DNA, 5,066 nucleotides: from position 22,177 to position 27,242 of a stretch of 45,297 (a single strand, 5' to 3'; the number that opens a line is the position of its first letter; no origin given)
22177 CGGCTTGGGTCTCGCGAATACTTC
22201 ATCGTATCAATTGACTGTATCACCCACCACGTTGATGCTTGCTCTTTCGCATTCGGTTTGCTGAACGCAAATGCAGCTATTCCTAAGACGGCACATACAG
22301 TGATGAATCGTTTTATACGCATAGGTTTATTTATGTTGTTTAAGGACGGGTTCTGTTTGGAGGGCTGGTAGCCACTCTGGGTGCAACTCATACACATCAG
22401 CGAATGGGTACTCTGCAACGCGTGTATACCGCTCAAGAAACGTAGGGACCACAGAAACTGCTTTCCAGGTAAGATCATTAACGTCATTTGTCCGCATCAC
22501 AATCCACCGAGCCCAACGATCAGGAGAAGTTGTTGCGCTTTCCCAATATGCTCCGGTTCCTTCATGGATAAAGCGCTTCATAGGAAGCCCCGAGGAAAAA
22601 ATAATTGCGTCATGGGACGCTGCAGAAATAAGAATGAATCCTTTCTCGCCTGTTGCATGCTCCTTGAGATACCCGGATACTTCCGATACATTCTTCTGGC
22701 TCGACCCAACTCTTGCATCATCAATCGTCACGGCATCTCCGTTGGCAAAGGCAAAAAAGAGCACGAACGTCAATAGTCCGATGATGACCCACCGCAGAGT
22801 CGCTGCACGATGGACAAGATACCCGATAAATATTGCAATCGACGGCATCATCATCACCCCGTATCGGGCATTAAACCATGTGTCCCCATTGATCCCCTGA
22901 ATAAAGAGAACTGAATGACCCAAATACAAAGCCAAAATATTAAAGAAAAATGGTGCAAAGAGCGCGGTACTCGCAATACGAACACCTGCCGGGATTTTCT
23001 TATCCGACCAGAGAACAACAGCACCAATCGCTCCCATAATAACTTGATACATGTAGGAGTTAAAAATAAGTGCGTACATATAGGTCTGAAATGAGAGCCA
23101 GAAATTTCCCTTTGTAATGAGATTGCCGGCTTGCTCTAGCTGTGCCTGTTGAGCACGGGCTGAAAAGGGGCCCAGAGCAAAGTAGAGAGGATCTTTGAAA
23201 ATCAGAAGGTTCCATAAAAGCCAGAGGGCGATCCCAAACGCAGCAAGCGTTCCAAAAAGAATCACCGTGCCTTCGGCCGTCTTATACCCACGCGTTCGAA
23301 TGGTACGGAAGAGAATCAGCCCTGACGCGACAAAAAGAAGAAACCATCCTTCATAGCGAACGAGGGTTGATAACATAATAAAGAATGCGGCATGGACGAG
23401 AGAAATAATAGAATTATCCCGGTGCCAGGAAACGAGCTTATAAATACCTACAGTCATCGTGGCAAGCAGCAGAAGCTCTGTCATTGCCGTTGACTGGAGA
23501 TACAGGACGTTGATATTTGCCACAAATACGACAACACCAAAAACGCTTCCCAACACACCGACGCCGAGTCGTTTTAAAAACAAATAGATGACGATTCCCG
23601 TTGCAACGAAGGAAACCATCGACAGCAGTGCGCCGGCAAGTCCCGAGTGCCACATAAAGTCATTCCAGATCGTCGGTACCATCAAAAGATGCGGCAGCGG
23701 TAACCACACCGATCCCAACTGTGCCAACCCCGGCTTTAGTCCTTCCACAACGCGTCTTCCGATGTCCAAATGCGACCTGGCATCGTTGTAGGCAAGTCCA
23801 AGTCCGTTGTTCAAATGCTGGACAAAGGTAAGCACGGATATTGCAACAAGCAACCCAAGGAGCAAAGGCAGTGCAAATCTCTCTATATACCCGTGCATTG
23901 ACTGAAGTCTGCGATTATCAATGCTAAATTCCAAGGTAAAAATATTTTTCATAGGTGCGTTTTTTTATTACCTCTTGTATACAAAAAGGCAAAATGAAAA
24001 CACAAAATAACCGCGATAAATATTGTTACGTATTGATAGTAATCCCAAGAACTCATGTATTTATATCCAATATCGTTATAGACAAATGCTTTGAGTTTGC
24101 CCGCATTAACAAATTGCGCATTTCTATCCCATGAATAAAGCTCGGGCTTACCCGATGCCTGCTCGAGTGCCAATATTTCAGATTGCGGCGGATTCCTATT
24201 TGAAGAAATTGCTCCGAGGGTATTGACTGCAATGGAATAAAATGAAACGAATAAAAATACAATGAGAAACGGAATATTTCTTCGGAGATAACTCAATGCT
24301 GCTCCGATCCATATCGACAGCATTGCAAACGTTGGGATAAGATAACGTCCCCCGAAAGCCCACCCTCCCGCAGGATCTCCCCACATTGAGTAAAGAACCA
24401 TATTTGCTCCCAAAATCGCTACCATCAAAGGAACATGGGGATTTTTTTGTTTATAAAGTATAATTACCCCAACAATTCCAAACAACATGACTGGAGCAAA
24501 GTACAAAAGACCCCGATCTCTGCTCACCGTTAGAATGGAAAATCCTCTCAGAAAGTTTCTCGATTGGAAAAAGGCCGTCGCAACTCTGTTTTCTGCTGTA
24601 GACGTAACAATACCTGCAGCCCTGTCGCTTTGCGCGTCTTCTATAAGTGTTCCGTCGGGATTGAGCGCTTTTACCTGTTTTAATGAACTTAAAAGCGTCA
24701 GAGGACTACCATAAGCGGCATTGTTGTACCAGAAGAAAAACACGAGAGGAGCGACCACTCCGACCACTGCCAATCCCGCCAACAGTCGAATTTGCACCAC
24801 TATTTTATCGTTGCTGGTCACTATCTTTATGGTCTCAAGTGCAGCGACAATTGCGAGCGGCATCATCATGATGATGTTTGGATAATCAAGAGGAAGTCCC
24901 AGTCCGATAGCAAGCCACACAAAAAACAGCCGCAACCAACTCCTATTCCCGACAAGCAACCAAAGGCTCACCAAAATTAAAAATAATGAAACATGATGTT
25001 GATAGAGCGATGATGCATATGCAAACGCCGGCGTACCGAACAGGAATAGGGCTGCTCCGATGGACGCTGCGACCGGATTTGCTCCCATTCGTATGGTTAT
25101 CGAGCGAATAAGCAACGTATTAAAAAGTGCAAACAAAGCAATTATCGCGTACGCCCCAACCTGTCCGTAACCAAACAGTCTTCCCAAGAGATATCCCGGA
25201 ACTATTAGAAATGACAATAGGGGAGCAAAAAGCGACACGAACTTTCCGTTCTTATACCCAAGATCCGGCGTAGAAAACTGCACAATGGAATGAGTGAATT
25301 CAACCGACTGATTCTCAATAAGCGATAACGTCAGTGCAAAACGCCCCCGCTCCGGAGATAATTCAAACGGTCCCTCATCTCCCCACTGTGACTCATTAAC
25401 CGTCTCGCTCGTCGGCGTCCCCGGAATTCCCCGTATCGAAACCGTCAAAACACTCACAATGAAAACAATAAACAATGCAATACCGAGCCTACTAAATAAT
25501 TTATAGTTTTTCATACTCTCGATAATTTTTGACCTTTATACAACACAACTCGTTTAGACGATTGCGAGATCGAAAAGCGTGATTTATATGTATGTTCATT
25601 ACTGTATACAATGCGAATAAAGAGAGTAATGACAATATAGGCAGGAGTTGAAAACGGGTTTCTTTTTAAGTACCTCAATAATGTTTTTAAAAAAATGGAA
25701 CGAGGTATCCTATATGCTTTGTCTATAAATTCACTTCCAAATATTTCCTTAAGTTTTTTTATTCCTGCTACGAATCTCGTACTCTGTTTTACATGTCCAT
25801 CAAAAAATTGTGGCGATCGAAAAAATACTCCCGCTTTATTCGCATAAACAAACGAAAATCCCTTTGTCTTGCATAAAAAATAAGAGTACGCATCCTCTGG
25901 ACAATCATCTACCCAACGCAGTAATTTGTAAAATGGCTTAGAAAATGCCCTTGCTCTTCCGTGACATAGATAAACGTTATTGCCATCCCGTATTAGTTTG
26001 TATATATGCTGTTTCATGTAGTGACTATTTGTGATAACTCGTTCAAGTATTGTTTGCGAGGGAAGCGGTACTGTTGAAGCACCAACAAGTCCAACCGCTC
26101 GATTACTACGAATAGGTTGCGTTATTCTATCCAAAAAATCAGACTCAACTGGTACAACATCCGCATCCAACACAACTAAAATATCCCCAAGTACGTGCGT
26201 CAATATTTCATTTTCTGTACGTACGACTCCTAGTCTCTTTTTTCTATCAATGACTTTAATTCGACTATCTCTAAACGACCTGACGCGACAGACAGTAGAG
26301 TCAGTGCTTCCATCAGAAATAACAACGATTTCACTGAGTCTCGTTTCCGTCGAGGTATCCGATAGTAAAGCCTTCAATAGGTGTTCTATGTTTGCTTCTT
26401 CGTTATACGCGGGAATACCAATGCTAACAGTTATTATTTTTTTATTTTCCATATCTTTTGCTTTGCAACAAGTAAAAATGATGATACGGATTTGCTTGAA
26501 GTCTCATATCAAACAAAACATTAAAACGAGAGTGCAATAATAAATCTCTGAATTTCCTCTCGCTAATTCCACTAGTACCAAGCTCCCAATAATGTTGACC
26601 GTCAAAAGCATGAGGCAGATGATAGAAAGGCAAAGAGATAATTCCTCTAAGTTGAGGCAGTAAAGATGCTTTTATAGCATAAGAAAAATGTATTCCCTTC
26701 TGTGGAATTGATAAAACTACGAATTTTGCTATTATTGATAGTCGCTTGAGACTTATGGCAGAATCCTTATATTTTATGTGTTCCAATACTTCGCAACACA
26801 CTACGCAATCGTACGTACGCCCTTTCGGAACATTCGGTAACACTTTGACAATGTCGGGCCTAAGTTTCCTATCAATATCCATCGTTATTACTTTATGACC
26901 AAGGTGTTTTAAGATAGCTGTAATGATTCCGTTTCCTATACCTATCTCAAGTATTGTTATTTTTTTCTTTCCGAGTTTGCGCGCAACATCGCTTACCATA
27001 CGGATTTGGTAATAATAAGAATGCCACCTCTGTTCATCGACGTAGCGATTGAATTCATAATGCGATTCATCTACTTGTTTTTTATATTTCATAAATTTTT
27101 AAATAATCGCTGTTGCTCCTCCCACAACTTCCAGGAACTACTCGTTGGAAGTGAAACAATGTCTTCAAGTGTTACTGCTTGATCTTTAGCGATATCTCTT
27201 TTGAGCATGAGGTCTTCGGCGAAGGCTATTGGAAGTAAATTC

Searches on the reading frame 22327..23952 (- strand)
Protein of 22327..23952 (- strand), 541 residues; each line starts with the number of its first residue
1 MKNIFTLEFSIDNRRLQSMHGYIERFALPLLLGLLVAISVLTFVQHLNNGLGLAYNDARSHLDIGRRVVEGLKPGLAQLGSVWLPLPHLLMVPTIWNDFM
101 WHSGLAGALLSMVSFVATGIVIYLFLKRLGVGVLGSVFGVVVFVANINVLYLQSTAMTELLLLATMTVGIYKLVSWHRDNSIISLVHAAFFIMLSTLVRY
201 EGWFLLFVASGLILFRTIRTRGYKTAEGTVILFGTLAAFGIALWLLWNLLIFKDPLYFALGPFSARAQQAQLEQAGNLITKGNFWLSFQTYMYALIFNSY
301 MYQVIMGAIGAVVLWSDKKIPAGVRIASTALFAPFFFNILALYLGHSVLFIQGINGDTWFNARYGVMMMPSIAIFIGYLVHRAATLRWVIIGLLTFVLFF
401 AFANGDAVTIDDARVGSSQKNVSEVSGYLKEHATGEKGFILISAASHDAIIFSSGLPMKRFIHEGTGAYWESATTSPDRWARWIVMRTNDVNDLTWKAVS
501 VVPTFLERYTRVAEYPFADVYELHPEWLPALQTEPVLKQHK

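Call 12: search_protein_families(library=pfam, proteins=[window:22327-23952:-], max_evalue=0.001)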
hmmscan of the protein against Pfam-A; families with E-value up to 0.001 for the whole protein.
window:22327-23952:- (541 aa): 0 families

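Call 30: search_protein_families(library=pfam, proteins=[window:22327-23952:-], max_evalue=0.1)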
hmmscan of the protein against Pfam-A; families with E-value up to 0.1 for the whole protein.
window:22327-23952:- (541 aa): 0 families
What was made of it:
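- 22327..23952 (-): 541-aa polytopic membrane protein, homologous to the GT-C that accompanies or is fused to M2 in other phyla. No Pfam hit of its own (call 30).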

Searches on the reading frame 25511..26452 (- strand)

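Call 11: search_protein_families(library=pfam, proteins=[window:25511-26452:-], max_evalue=0.001)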
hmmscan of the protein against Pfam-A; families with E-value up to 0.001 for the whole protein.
window:25511-26452:- (313 aa): 4 families
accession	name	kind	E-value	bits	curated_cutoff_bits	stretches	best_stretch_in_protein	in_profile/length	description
PF00535.33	Glycos_transf_2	-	4.2e-22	79.3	23.3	1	10-175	1-164/168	Glycosyl transferase family 2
PF13641.12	Glyco_tranf_2_3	-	4.2e-13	50.3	27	1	9-228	3-228/230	Glycosyltransferase like family 2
PF13632.12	Glyco_trans_2_3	-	1e-08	35.7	27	1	92-260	2-165/198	Glycosyl transferase family group 2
PF10111.15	Glyco_tranf_2_2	-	0.00015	21.8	27.3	1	13-112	4-104/276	Glycosyltransferase like family 2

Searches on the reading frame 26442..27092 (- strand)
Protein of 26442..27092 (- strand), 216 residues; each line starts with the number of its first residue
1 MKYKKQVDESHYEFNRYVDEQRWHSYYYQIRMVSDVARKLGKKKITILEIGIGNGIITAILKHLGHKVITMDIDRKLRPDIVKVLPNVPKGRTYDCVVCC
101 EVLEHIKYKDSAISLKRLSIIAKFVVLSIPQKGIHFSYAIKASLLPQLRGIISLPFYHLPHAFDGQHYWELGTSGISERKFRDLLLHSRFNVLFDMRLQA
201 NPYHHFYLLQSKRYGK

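Call 11: search_protein_families(library=pfam, proteins=[window:26442-27092:-], max_evalue=0.001)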
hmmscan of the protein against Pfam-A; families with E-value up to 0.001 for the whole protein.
window:26442-27092:- (216 aa): 4 families
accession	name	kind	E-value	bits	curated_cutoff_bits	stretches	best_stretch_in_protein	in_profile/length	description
PF13489.12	Methyltransf_23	-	1.6e-08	34.9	27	1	35-113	12-99/164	Methyltransferase domain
PF08241.18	Methyltransf_11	-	1.3e-05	26.2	21.2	1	48-113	1-80/95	Methyltransferase domain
PF08242.18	Methyltransf_12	-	0.00015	22.9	30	0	85-113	50-85/98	Methyltransferase domain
PF13649.12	Methyltransf_25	-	0.00019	22.5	27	0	47-77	1-33/97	Methyltransferase domain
